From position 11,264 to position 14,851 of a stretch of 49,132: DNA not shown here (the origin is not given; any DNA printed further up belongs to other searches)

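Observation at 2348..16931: Twelve-gene single-promoter ABC locus built from mismatched parts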

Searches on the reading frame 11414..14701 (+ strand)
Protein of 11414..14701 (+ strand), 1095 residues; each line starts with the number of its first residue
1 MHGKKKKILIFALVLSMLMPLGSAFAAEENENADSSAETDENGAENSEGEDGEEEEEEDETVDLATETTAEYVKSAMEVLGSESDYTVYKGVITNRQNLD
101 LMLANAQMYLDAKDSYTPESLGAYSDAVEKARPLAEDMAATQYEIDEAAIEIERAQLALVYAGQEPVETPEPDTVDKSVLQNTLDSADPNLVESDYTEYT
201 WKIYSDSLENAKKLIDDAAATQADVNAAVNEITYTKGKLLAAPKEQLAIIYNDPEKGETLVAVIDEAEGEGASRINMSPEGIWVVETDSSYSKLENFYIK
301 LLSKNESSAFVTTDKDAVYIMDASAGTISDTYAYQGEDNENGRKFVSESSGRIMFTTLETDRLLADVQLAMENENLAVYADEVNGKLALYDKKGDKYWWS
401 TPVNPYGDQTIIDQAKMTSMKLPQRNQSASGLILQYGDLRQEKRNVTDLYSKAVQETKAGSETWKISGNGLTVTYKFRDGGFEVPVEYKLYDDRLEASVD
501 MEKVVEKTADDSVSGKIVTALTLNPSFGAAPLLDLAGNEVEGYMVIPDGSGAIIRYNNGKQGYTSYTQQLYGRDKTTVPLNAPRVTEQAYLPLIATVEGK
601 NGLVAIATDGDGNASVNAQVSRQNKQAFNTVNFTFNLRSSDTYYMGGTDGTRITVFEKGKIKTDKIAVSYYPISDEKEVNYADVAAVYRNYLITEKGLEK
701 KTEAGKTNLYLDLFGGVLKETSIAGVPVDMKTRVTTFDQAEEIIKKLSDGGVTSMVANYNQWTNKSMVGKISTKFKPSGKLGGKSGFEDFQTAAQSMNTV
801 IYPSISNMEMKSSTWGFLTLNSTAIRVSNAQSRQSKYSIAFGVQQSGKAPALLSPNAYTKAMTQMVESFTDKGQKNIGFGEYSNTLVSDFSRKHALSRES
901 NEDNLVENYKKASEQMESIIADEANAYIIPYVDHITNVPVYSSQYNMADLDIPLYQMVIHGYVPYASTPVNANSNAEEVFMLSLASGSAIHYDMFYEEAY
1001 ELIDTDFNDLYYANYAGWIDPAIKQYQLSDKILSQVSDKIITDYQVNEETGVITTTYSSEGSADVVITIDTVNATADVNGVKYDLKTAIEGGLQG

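Call 4: search_protein_families(library=pfam, proteins=[window:11414-14701:+], max_evalue=0.01)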
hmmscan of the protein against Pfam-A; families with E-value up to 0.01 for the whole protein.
window:11414-14701:+ (1095 aa): 3 families
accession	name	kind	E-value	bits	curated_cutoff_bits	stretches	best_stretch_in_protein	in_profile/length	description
PF18952.6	DUF5696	-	7.1e-154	514.1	25.6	1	462-1082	2-606/612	Family of unknown function (DUF5696)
PF07554.19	FIVAR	-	5.5e-07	30.6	29.2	1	176-239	1-70/71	FIVAR domain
PF20909.2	SpGH101_helical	-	0.00092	19.5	27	0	193-221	31-59/60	Endo-alpha-N-acetylgalactosaminidase, helical bundle domain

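Call 5: search_protein_families(library=ncbifam, proteins=[window:11414-14701:+], max_evalue=0.01)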
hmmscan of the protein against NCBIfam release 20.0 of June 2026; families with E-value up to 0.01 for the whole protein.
window:11414-14701:+ (1095 aa): 1 family
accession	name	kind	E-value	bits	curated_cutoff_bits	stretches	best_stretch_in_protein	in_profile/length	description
NF047897.1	LctobiosidLnbX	equivalog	5.1e-09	34.5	2500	1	163-235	1406-1475/1498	lacto-N-biosidase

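Call 8: find_homologous_proteins(query=window:11414-14701:+, max_evalue=1e-10)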
Query window:11414-14701:+ (1095 aa): 21 proteins with E <= 1e-10 among 8000 candidates.
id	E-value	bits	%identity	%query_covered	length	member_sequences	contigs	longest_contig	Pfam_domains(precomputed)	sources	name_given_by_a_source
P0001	0.0e+0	2392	100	100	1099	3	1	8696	PF18952.7,PF07554.20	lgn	-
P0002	0.0e+0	1832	76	100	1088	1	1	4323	PF18952.7,PF07554.20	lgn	-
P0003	0.0e+0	1601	67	100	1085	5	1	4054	PF18952.7,PF07554.20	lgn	-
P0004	0.0e+0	1539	65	100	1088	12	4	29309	PF18952.7,PF07554.20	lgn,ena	-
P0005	0.0e+0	1488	63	100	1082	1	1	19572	PF18952.7,PF07554.20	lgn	-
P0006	0.0e+0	1469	63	100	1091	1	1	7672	PF18952.7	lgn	-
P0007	0.0e+0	1461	62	100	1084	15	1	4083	PF18952.7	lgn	-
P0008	0.0e+0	1452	62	99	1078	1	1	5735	PF18952.7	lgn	-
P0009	0.0e+0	1452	62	100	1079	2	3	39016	PF18952.7,PF07554.20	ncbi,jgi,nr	ncbi:MAG: hypothetical protein E7509_07135 [Ruminococcus sp.]|nr:hypothetical protein [Ruminococcus 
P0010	0.0e+0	1421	60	100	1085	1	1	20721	PF18952.7,PF07554.20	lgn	-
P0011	0.0e+0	1415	59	100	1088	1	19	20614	PF18952.7,PF07554.20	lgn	-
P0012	0.0e+0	1404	59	100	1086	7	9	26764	PF18952.7,PF07554.20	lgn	-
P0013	0.0e+0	1401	60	100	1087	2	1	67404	PF18952.7,PF07554.20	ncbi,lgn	-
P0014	0.0e+0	1391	60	100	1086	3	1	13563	PF18952.7,PF07554.20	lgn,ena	-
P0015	0.0e+0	1362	58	99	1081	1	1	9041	PF18952.7,PF07554.20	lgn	-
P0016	0.0e+0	1311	56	100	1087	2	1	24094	PF18952.7,PF07554.20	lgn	-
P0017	2.4e-298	1011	58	74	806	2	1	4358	PF18952.7,PF07554.20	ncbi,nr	ncbi:MAG: hypothetical protein GX896_09610, partial [Clostridiales bacterium]|nr:hypothetical protei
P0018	4.8e-160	553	37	76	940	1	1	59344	PF18952.7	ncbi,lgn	-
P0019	5.1e-42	163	26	55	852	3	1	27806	PF18952.7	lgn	-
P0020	1.2e-37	148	25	49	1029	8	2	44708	PF18952.7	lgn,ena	-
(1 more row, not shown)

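Call 9: find_encoding_contigs(protein=P0018, flank=10000, max_places=2)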
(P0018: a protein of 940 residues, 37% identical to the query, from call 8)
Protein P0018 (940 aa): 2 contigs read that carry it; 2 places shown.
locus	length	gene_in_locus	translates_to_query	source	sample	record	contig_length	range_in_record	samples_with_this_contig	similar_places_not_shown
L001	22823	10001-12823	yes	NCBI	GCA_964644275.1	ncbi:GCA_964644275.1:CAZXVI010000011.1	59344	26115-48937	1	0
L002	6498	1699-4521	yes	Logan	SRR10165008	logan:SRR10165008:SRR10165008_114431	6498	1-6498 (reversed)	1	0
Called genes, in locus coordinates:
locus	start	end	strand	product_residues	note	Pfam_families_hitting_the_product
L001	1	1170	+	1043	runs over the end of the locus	PF02384:N6_Mtase (faint), PF07669:Eco57I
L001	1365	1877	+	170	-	-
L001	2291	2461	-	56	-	PF00037:Fer4, PF13237:Fer4_10, PF14697:Fer4_21, PF12838:Fer4_7, PF13187:Fer4_9, PF13484:Fer4_16 (weak), PF12797:Fer4_2 (weak), PF00037:Fer4, +6 more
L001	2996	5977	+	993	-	PF01547:SBP_bac_1, PF13416:SBP_bac_8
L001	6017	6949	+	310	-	PF00528:BPD_transp_1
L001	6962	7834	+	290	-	PF00528:BPD_transp_1 (weak)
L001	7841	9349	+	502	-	PF01436:NHL (faint)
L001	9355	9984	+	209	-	PF04893:Yip1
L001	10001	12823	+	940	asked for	PF18952:DUF5696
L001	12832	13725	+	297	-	PF00528:BPD_transp_1 (faint)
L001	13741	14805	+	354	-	PF00528:BPD_transp_1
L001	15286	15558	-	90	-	-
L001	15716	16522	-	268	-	PF07179:SseB, PF14581:SseB_C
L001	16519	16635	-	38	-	-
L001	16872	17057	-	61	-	PF00830:Ribosomal_L28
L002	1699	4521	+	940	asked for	PF18952:DUF5696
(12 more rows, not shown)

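Call 10: find_encoding_contigs(protein=P0013, flank=10000, max_places=2)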
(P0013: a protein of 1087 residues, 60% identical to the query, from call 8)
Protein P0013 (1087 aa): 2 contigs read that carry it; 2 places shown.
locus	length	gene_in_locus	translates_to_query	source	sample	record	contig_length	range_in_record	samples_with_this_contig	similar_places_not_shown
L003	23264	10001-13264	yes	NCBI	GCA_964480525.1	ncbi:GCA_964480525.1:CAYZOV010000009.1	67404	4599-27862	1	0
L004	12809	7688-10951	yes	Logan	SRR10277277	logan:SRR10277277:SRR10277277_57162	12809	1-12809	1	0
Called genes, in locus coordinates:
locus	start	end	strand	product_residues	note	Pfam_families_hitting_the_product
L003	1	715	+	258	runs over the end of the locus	PF04060:FeS, PF14697:Fer4_21 (faint), PF00037:Fer4, PF12797:Fer4_2 (weak), PF12837:Fer4_6 (weak), PF13237:Fer4_10 (weak), PF12838:Fer4_7 (weak), PF13187:Fer4_9 (weak)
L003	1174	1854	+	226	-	PF00005:ABC_tran, PF02463:SMC_N (faint), PF13175:AAA_15 (faint), PF13304:AAA_21 (faint)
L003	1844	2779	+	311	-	PF00005:ABC_tran, PF02463:SMC_N, PF13304:AAA_21 (weak)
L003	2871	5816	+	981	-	PF16990:CBM_35 (faint), PF01547:SBP_bac_1, PF13416:SBP_bac_8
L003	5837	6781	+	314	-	-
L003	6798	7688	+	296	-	PF00528:BPD_transp_1 (weak)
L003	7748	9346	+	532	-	PF01436:NHL (faint), PF13432:TPR_16 (weak)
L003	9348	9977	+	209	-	PF04893:Yip1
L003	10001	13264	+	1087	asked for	PF07554:FIVAR (weak), PF18952:DUF5696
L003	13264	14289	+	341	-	-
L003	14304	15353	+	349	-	PF00528:BPD_transp_1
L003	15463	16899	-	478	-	PF03703:bPH_2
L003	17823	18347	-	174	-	-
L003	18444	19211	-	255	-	PF13240:Zn_Ribbon_1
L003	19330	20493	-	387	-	PF01168:Ala_racemase_N, PF00842:Ala_racemase_C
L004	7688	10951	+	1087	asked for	PF07554:FIVAR (weak), PF18952:DUF5696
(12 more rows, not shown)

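Call 11: find_encoding_contigs(protein=P0020, flank=10000, max_places=2)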
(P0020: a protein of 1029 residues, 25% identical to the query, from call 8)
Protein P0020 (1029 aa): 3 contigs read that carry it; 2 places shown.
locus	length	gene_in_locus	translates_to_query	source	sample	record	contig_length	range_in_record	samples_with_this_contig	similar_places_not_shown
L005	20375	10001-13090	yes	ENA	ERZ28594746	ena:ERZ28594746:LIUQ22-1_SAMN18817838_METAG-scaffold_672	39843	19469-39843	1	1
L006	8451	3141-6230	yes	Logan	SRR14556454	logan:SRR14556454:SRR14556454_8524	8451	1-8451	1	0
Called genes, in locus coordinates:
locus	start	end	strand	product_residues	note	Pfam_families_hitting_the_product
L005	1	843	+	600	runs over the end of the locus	PF00728:Glyco_hydro_20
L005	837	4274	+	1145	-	-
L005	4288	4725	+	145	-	-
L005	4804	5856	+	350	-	PF00528:BPD_transp_1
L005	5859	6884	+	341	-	PF00528:BPD_transp_1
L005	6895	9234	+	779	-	PF01436:NHL (faint)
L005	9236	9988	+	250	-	PF04893:Yip1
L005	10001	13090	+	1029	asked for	PF18952:DUF5696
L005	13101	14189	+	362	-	PF00528:BPD_transp_1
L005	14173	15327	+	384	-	PF00528:BPD_transp_1 (weak)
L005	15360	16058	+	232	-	PF04854:DUF624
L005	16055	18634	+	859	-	PF09992:NAGPA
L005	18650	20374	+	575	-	?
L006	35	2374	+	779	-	PF01436:NHL (faint)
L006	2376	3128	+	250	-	PF04893:Yip1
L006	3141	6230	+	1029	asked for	PF18952:DUF5696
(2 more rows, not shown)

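Call 12: find_encoding_contigs(protein=P0019, flank=10000, max_places=2)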
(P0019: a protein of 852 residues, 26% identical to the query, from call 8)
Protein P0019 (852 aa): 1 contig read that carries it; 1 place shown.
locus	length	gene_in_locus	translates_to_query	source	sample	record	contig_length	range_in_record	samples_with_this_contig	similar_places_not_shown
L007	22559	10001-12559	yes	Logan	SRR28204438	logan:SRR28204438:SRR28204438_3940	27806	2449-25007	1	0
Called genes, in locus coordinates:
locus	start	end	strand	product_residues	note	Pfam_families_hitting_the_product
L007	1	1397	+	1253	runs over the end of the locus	-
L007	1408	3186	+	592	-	PF00128:Alpha-amylase (faint)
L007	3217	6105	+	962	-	PF01547:SBP_bac_1, PF13416:SBP_bac_8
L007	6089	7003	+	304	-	PF00528:BPD_transp_1 (weak)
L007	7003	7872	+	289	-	PF00528:BPD_transp_1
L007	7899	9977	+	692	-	PF01436:NHL (faint), PF04893:Yip1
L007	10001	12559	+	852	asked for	PF18952:DUF5696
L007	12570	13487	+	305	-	PF00528:BPD_transp_1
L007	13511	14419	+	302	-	PF00528:BPD_transp_1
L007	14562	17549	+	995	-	-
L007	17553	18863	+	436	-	PF03486:HI0933_like (faint), PF07992:Pyr_redox_2 (faint), PF00890:FAD_binding_2 (weak), PF01266:DAO (faint), PF12831:FAD_oxidored, PF13450:NAD_binding_8 (weak)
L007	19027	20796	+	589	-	PF00404:Dockerin_1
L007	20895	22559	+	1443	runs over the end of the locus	PF00128:Alpha-amylase (faint), PF00404:Dockerin_1 (faint)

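Call 14: search_solved_structures(query=window:11414-14701:+, max_evalue=1)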
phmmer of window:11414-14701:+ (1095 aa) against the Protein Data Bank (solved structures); distinct sequences matched with E-value up to 1: 0.

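Call 18: find_related_loci(query=A1, collection=genome_contigs, flank=10000)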
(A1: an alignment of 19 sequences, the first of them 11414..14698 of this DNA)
Query A1 (1095 aa) in genome_contigs; peptide patterns used: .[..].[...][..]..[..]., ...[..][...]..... (x = any residue, [..] = any of these).
599 stretches matched a pattern (row limit reached: there are more); 539 encode a relative of the query (tblastn E <= 1e-3); the best 80 are kept; 80 distinct loci.
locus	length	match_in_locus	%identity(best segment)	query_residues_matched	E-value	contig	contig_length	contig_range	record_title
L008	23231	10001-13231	62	1-1093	0e+0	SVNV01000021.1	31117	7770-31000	MAG: Ruminococcus sp. isolate SIG548 NODE_30137_length_31117_cov_2.931720, whole genome shotgun sequence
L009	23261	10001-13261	65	1-1095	0e+0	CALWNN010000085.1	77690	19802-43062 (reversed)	MAG: uncultured Clostridia bacterium isolate E25__bin179 genome assembly, contig: E25__k127_2251108, whole genome shotgu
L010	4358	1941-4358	58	1-811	0e+0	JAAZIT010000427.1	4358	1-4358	MAG: Clostridiales bacterium isolate AS21ysBPME_10 270573_AS21, whole genome shotgun sequence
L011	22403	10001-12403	54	1-1095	0e+0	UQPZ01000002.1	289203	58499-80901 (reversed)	uncultured Ruminococcus sp. isolate UMGS536 genome assembly, contig: NODE_5_length_289203_cov_61.370201, whole genome sh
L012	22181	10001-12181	53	364-1095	0e+0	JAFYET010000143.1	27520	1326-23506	MAG: Ruminococcus sp. isolate RGIG7024 Sheep_Rumen.Co__c1834777, whole genome shotgun sequence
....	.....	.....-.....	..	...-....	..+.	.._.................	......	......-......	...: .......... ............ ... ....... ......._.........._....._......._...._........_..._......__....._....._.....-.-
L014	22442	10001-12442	51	1-1095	0e+0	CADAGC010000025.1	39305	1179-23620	MAG: uncultured Ruminococcus sp. isolate RUG13257 genome assembly, contig: RUG13257_asm_25, whole genome shotgun sequenc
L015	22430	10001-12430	51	1-1095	0e+0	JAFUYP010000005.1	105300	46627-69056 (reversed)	MAG: Ruminococcus sp. isolate RGIG4944 Roe_deer_Rumen-3__c1877, whole genome shotgun sequence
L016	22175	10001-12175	51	364-1094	0e+0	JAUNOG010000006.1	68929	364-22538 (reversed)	MAG: Ruminococcus sp. isolate S34M_St_103 NODE_123_length_68929_cov_10.606804, whole genome shotgun sequence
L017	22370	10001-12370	52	1-1093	0e+0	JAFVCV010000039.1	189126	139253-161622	MAG: Ruminococcus sp. isolate RGIG5054 Roe_deer_Rumen.Co__c915310, whole genome shotgun sequence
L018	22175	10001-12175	50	364-1094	0e+0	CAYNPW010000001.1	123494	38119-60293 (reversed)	MAG TPA_asm: uncultured Ruminococcus sp. isolate SRP222994_co1_478 genome assembly, contig: NODE_100_length_123494_cov_7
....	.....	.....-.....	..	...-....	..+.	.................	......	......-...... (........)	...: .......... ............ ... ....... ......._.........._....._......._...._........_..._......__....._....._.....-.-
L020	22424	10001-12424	51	1-1095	0e+0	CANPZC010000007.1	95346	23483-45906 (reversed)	MAG: uncultured Clostridia bacterium isolate Lapin-002__bin94 genome assembly, contig: Lapin-002__NODE_256_length_95346_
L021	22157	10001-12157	50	364-1093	0e+0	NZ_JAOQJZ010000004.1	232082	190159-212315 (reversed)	Hominimerdicola aceti strain Sanger_31 .14207_7_17.4, whole genome shotgun sequence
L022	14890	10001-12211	52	364-1095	0e+0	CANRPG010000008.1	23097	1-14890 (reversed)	MAG: uncultured Clostridia bacterium isolate Lapin-018__bin88 genome assembly, contig: Lapin-018__NODE_1853_length_23097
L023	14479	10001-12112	53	386-1095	0e+0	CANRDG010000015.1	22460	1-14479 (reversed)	MAG: uncultured Clostridia bacterium isolate Lapin-027__bin31 genome assembly, contig: Lapin-027__NODE_2034_length_22460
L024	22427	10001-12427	51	1-1095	0e+0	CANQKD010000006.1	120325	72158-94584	MAG: uncultured Clostridia bacterium isolate Lapin-026__bin63 genome assembly, contig: Lapin-026__NODE_118_length_120325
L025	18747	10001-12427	53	1-1095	0e+0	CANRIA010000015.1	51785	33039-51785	MAG: uncultured Clostridia bacterium isolate Lapin-023__bin13 genome assembly, contig: Lapin-023__NODE_892_length_51785_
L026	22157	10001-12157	50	364-1093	0e+0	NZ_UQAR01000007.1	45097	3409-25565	Uncultured Ruminococcus sp. isolate UMGS91, whole genome shotgun sequence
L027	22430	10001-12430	50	1-1093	0e+0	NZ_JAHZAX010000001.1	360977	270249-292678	MAG: Ruminococcus sp. isolate HRGM_Genome_1952 HRGM_Genome_1952_1, whole genome shotgun sequence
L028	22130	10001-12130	52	380-1095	0e+0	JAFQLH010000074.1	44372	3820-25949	MAG: Oscillospiraceae bacterium isolate RGIG1923 Goat_Cecum.Co__c2972221, whole genome shotgun sequence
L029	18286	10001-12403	50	1-1095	0e+0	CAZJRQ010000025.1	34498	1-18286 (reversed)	MAG TPA_asm: uncultured Oscillospiraceae bacterium isolate SRP274231_co1_2 genome assembly, contig: NODE_722_length_3449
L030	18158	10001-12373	50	6-1095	0e+0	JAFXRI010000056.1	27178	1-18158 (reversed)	MAG: Ruminococcus sp. isolate RGIG6675 Sheep_Rumen-1__c536307, whole genome shotgun sequence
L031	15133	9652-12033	49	1-1095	0e+0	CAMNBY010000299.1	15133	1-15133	MAG: uncultured Clostridia bacterium isolate SRR873595_bin.23_metaWRAP_v1.3_MAG genome assembly, contig: ERZ1756110.1545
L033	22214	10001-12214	50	361-1095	0e+0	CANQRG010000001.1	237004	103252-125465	MAG: uncultured Clostridia bacterium isolate Lapin-008__bin49 genome assembly, contig: Lapin-008__NODE_20_length_237004_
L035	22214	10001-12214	50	361-1095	0e+0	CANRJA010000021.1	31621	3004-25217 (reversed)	MAG: uncultured Clostridia bacterium isolate Lapin-024__bin85 genome assembly, contig: Lapin-024__NODE_1795_length_31621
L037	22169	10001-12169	49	364-1095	0e+0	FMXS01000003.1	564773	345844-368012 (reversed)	Ruminococcaceae bacterium FB2012 genome assembly, contig: IE31DRAFT_scaffold00001.1, whole genome shotgun sequence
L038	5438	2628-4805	49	361-1095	0e+0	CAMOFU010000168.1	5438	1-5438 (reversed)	MAG: uncultured Clostridia bacterium isolate SRR873604_bin.87_metaWRAP_v1.3_MAG genome assembly, contig: NODE_48795_leng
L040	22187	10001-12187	49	364-1095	0e+0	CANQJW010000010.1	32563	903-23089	MAG: uncultured Clostridia bacterium isolate Lapin-026__bin37 genome assembly, contig: Lapin-026__NODE_1452_length_32563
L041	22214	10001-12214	49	361-1095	0e+0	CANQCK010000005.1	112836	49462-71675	MAG: uncultured Clostridia bacterium isolate Lapin-003-2__bin65 genome assembly, contig: Lapin-003-2__NODE_139_length_11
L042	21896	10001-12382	49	4-1095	0e+0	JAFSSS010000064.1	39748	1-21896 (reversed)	MAG: Ruminococcus sp. isolate RGIG3439 Goat_Rumen.Co__c2214473, whole genome shotgun sequence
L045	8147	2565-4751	49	364-1095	0e+0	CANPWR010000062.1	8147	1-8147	MAG: uncultured Clostridia bacterium isolate Lapin-004__bin22 genome assembly, contig: Lapin-004__NODE_12060_length_8147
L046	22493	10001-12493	48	6-1095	0e+0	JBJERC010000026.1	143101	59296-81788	MAG: Oscillospiraceae bacterium isolate LOHA14_bin.027 NODE_20_length_143101_cov_11.263978, whole genome shotgun sequenc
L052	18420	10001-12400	48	1-1095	0e+0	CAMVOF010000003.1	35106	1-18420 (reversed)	MAG TPA_asm: uncultured Clostridia bacterium isolate SRR8387721_bin.45_metaWRAP_v1.3_MAG genome assembly, contig: ERZ142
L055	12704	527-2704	46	361-1095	0e+0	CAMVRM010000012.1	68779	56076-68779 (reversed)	MAG TPA_asm: uncultured Ruminococcus sp. isolate SRR8387717_bin.98_metaWRAP_v1.3_MAG genome assembly, contig: ERZ1420954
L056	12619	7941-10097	45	361-1095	0e+0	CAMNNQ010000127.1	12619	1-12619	MAG: uncultured Clostridia bacterium isolate SRR1222431_bin.31_metaWRAP_v1.3_MAG genome assembly, contig: ERZ1756108.216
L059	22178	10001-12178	48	361-1095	0e+0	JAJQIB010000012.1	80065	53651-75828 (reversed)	MAG: Ruminococcus sp. isolate U.8_1 NODE_21_length_80065_cov_73.173866, whole genome shotgun sequence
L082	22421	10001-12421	54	1-1095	0e+0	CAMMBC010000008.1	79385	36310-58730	MAG: uncultured Ruminococcus sp. isolate ERR4304450_bin.54_MetaWRAP_v1.1_MAG genome assembly, contig: NODE_362_length_79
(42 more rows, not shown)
